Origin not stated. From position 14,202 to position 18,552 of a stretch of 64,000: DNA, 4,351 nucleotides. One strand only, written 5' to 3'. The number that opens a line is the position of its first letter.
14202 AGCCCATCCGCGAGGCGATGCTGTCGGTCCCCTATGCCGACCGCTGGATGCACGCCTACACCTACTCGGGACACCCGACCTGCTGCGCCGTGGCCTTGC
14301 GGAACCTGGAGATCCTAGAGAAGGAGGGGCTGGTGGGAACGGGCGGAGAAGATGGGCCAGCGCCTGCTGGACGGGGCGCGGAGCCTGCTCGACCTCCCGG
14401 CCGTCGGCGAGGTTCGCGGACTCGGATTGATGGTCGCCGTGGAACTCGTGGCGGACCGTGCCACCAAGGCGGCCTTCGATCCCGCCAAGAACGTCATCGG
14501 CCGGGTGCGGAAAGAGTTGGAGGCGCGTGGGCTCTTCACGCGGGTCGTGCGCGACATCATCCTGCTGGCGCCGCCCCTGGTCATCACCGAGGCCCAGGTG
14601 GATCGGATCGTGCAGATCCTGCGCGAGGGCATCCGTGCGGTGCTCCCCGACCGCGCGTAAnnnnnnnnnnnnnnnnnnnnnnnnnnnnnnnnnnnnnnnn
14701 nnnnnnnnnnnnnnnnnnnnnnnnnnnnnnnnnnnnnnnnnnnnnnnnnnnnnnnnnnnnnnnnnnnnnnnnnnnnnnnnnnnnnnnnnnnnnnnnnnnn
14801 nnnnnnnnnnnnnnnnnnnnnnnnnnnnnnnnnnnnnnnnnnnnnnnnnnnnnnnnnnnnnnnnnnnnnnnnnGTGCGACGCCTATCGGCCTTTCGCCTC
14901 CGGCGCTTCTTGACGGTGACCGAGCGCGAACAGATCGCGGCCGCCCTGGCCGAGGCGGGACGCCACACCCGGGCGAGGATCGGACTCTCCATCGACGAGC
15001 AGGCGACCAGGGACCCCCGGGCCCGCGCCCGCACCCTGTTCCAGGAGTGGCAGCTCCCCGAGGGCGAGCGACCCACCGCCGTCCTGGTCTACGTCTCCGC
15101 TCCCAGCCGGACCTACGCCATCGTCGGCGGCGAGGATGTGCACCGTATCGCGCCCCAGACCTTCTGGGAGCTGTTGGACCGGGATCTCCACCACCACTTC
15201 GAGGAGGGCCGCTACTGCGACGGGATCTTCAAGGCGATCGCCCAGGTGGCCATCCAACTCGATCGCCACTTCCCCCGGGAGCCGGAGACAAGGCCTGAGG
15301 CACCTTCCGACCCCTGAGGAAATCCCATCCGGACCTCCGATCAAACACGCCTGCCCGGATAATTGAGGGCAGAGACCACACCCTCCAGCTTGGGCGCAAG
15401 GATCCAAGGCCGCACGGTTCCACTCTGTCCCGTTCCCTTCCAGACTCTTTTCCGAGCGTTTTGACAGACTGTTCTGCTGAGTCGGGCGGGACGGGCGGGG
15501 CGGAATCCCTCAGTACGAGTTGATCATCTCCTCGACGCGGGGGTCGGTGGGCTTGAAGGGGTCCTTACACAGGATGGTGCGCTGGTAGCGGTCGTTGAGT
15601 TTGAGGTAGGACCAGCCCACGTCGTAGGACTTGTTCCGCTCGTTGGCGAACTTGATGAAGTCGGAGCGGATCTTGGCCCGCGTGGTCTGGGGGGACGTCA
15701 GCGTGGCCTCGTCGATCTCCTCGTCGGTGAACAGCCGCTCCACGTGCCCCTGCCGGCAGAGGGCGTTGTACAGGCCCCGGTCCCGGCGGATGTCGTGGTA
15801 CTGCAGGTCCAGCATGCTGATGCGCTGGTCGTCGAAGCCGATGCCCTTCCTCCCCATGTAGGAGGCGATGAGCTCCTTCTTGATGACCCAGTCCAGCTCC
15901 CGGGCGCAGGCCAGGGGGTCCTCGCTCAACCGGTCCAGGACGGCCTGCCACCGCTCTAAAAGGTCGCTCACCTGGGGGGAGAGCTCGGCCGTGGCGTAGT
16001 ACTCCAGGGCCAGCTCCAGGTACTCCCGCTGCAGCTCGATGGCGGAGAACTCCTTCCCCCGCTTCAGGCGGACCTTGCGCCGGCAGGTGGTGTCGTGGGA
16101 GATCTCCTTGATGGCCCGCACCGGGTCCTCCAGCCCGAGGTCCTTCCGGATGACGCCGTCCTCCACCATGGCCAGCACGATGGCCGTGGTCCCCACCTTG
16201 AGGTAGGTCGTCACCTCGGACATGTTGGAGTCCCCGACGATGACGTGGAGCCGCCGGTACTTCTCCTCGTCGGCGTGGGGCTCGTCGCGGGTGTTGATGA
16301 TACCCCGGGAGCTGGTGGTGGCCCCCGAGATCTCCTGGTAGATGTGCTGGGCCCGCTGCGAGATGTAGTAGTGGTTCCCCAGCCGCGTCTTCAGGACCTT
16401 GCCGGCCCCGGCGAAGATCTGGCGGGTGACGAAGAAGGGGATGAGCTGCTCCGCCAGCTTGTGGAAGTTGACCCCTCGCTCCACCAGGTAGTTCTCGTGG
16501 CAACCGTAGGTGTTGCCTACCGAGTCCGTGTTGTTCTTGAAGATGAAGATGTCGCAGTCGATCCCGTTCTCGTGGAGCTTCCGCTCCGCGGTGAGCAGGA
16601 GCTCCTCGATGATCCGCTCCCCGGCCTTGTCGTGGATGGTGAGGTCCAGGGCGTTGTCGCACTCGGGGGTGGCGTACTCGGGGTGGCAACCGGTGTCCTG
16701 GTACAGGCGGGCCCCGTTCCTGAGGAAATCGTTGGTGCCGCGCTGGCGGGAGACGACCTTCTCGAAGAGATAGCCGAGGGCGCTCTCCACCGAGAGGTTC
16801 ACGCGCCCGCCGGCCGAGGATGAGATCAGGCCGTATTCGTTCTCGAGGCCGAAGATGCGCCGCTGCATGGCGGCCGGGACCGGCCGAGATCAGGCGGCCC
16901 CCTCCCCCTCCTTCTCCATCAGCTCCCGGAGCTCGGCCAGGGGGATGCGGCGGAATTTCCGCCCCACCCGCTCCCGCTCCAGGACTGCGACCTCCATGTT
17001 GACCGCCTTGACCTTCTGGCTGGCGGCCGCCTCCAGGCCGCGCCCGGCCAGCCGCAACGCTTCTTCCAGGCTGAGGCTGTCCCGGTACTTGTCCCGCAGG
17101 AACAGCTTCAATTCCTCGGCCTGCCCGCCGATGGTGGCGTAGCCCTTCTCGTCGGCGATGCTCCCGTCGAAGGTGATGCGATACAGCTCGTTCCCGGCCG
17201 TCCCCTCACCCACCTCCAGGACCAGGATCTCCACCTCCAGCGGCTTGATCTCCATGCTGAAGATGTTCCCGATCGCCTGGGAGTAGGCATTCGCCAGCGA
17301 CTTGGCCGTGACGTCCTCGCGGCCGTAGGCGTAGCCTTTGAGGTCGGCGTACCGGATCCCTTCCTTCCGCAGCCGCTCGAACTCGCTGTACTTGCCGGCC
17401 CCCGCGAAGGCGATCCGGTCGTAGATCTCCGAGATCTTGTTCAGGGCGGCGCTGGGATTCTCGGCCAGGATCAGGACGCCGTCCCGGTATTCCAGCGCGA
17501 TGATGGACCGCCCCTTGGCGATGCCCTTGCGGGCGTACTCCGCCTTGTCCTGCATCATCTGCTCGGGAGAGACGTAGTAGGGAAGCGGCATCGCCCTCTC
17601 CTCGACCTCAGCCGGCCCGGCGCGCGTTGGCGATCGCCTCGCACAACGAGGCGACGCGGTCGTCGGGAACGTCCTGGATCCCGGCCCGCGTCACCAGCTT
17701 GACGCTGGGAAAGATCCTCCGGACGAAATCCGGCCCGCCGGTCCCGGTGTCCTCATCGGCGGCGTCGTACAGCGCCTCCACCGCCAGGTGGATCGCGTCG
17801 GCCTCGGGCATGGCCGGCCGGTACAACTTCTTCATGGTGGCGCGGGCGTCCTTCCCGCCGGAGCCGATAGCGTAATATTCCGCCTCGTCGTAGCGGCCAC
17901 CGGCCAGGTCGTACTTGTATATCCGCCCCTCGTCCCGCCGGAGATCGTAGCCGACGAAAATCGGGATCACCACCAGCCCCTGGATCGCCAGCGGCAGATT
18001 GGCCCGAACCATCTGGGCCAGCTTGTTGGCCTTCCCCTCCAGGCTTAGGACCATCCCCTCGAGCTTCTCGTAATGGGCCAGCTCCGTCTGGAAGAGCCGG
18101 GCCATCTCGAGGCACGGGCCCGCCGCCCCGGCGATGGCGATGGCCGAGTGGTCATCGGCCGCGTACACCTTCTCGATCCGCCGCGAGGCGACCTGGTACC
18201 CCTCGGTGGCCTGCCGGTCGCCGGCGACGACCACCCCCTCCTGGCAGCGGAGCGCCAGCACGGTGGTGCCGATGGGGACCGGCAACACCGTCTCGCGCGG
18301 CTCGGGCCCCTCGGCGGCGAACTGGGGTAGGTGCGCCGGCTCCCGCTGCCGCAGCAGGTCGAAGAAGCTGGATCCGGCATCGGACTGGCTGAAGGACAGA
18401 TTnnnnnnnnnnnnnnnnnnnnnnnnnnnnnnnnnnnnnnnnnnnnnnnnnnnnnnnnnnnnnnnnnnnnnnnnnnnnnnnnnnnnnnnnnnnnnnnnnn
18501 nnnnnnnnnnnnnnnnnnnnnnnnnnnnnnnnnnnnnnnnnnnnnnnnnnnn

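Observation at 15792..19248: About 510 bp nearly identical between pafA and dop: gene conversion or chimeric assembly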

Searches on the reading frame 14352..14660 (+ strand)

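Call 26: search_protein_families(library=pfam, proteins=[window:14352-14660:+], max_evalue=0.001)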
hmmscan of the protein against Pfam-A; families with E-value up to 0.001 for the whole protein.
window:14352-14660:+ (102 aa): 1 family
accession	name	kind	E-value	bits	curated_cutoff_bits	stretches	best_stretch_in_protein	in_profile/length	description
PF00202.27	Aminotran_3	-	7e-09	35.3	30.5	1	2-92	319-401/403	Aminotransferase class-III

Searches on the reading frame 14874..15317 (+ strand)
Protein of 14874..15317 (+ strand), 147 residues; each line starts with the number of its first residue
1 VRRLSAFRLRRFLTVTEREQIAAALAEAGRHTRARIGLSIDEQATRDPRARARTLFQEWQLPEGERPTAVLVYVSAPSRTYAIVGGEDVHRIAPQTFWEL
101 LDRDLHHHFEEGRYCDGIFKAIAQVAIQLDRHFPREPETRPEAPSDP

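Call 26: search_protein_families(library=pfam, proteins=[window:14874-15317:+], max_evalue=0.001)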
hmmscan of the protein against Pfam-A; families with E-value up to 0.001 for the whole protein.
window:14874-15317:+ (147 aa): 2 families
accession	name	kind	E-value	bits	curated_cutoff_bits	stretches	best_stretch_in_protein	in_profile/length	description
PF04536.20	TPM_phosphatase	-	9.2e-13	48.7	22.1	1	12-126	7-123/125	TPM domain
PF17174.10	DUF5130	-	8.5e-05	23.3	27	1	17-123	32-133/136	Domain of unknown function (DUF5130)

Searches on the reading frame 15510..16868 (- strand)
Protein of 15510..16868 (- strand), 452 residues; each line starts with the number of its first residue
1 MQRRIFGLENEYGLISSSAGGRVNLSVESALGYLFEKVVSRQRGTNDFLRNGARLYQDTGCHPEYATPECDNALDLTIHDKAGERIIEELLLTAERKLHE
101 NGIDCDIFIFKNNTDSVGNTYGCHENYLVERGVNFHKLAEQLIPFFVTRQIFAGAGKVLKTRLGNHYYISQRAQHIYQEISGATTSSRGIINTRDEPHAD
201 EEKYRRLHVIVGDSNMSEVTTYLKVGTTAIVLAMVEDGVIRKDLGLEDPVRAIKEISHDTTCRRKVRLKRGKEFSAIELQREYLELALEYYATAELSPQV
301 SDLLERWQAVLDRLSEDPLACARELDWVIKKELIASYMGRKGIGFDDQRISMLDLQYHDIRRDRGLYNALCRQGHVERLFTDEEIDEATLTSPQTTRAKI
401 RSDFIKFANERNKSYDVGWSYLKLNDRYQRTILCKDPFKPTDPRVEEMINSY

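Call 17: search_protein_families(library=ncbifam, proteins=[window:15513-16868:-], max_evalue=0.00001)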
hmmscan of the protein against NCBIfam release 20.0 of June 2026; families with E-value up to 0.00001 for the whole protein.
seq(452 aa): 2 families
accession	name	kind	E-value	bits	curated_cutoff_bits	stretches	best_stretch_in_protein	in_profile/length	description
TIGR03686.1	pupylate_PafA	equivalog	1.4e-172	574.5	551.3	1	3-451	1-456/457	Pup--protein ligase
TIGR03688.1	depupylase_Dop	equivalog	9.2e-126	420.4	492.3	1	45-447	81-480/485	depupylase/deamidase Dop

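Call 18: search_solved_structures(query=window:15513-16868:-, show_alignments=2)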
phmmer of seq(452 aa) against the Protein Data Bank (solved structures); distinct sequences matched with E-value up to 0.001: 5.
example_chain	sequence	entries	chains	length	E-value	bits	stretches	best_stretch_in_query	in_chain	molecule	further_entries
4b0r_A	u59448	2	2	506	1.3e-103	350.5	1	46-430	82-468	DEAMIDASE-DEPUPYLASE DOP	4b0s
5lrt_A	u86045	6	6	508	1.4e-103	350.5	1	46-430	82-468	Depupylase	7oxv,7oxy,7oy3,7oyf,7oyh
4b0t_A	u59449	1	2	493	2.9e-102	346.1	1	2-450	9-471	PUP--PROTEIN LIGASE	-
4bjr_A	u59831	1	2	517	1.7e-101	343.6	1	2-450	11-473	PUP--PROTEIN LIGASE, PROKARYOTIC UBIQUITIN-LIKE PROTEIN PUP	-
9cku_G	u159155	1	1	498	2.1e-92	313.6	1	45-406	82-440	Pup deamidase/depupylase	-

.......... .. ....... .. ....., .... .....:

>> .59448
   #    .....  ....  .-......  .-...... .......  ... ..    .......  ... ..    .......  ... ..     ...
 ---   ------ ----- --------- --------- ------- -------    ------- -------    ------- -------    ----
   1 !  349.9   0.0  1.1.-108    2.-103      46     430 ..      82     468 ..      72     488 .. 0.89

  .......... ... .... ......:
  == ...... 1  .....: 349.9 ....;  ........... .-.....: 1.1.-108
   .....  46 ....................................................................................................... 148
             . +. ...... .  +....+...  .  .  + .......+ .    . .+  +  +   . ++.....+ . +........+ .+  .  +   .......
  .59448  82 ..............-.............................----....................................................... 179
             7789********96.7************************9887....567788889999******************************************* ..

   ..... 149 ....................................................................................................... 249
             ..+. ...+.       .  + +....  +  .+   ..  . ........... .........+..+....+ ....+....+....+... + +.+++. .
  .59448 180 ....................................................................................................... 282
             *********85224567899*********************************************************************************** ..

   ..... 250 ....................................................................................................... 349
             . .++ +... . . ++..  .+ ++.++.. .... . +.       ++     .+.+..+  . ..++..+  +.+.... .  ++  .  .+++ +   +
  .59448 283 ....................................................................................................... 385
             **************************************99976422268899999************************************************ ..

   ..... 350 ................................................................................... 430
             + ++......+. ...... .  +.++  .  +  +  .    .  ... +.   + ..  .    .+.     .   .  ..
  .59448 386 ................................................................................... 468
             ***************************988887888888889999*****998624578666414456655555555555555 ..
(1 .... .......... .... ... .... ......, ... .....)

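Call 21: find_encoding_contigs(protein=window:15510-16868:-, flank=6000, max_places=10)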
Protein window:15510-16868:- (452 aa): no gene with exactly this product is on record in the collection.

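Call 61: search_protein_families(library=pfam, proteins=[window:15510-16868:-], max_evalue=0.001)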
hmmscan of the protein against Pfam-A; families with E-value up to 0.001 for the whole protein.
window:15510-16868:- (452 aa): 1 family
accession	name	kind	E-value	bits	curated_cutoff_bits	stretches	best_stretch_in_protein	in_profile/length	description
PF03136.20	Pup_ligase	-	6.4e-154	513.6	25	1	4-422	1-440/441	Pup-ligase protein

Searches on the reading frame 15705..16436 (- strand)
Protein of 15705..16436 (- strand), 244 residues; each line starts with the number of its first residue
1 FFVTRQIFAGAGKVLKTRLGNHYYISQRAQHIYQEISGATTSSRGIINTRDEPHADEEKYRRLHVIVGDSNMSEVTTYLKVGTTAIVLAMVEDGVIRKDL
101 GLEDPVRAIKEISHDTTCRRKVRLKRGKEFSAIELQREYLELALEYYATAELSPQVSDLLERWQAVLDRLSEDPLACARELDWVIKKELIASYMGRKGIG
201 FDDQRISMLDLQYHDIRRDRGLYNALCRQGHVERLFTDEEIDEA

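Call 53: search_solved_structures(query=window:15705-16436:-, show_alignments=5)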
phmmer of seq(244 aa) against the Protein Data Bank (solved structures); distinct sequences matched with E-value up to 0.001: 5.
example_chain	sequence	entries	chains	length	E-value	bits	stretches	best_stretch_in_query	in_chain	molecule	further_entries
4b0r_A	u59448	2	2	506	4.4e-72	245.8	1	1-239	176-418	DEAMIDASE-DEPUPYLASE DOP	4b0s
5lrt_A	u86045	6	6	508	4.4e-72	245.8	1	1-239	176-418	Depupylase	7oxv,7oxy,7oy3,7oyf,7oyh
9cku_G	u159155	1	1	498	1.1e-63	218.3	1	1-242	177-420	Pup deamidase/depupylase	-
4b0t_A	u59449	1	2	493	3.3e-50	174.2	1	1-241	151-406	PUP--PROTEIN LIGASE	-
4bjr_A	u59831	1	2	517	3.6e-50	174.1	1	1-241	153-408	PUP--PROTEIN LIGASE, PROKARYOTIC UBIQUITIN-LIKE PROTEIN PUP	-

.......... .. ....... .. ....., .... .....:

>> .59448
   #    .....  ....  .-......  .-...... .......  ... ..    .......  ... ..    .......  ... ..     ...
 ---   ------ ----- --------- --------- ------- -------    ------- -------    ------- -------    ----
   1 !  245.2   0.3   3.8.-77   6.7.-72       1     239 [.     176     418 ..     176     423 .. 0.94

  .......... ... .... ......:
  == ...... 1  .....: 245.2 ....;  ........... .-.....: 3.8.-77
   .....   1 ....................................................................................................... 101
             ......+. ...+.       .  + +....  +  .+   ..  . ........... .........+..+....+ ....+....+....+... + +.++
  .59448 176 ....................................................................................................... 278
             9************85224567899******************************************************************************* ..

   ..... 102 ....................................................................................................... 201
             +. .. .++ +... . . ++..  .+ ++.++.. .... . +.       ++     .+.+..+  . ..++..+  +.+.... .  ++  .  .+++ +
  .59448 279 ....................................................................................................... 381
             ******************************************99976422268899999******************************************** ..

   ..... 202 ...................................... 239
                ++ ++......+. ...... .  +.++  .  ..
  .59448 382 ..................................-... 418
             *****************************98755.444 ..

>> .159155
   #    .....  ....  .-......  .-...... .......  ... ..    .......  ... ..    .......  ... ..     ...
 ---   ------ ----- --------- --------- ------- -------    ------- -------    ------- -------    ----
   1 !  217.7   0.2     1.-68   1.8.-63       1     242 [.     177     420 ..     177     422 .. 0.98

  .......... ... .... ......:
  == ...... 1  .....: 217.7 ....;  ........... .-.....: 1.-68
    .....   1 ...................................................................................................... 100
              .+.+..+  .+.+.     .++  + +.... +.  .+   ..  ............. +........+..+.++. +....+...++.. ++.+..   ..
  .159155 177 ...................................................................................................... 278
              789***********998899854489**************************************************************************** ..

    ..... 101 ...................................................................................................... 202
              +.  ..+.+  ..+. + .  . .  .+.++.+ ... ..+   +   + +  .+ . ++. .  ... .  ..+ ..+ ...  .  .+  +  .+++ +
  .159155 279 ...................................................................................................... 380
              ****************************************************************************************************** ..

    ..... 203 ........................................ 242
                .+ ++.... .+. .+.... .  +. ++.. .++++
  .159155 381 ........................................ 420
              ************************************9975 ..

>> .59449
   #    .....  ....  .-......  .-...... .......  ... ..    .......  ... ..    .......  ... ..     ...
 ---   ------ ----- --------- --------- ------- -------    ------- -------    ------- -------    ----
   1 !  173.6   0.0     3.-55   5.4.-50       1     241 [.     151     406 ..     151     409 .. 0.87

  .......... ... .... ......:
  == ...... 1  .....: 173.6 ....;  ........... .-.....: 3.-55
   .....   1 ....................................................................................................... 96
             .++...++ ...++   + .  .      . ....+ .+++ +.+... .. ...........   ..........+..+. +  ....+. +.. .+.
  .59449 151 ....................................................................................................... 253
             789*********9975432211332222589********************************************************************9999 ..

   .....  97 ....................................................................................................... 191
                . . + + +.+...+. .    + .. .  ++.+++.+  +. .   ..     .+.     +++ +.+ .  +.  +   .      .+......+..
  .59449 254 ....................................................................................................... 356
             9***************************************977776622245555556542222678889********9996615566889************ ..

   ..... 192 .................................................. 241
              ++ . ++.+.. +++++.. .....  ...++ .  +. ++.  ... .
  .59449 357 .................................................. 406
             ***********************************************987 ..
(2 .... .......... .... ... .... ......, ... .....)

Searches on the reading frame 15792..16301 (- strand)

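Call 17: search_protein_families(library=ncbifam, proteins=[window:15792-16301:-], max_evalue=0.00001)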
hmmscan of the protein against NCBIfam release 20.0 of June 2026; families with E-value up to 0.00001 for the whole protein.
seq(170 aa): 2 families
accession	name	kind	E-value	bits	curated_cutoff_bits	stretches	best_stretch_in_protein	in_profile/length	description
TIGR03688.1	depupylase_Dop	equivalog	2.8e-62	211.1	492.3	1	1-170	223-392/485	depupylase/deamidase Dop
TIGR03686.1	pupylate_PafA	equivalog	4e-59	200.5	551.3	1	1-170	189-364/457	Pup--protein ligase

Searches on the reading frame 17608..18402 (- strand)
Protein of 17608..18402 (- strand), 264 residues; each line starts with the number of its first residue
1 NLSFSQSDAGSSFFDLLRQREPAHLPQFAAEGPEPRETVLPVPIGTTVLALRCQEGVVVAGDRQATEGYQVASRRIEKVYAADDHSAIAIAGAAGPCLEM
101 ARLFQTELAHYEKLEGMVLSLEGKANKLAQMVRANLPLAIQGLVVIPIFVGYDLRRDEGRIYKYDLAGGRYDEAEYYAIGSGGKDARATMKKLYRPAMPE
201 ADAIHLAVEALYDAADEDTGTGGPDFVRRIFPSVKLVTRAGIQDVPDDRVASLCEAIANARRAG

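Call 17: search_protein_families(library=ncbifam, proteins=[window:17608-18402:-], max_evalue=0.00001)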
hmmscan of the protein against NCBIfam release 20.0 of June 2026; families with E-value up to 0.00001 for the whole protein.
window:17608-18402:- (264 aa): 6 families
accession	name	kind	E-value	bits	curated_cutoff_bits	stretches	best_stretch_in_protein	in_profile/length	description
TIGR03690.1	20S_bact_beta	equivalog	2e-89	299.1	191.9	1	42-261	2-221/222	proteasome subunit beta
TIGR03634.1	arc_protsome_B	equivalog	4.1e-30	104.8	224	1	45-223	1-173/185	archaeal proteasome endopeptidase complex subunit beta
TIGR03633.1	arc_protsome_A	equivalog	3e-15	56.3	287.35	1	44-219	28-200/230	archaeal proteasome endopeptidase complex subunit alpha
NF003075.0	PRK03996.1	subfamily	2e-14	53.5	219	1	44-219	35-207/248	archaeal proteasome endopeptidase complex subunit alpha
NF003964.0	PRK05456.1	equivalog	1.1e-08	35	137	1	45-112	7-75/179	ATP-dependent protease subunit HslV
TIGR03692.1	ATP_dep_HslV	equivalog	2.5e-07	30.6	157.75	0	46-112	1-68/171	HslVU peptidase proteolytic subunit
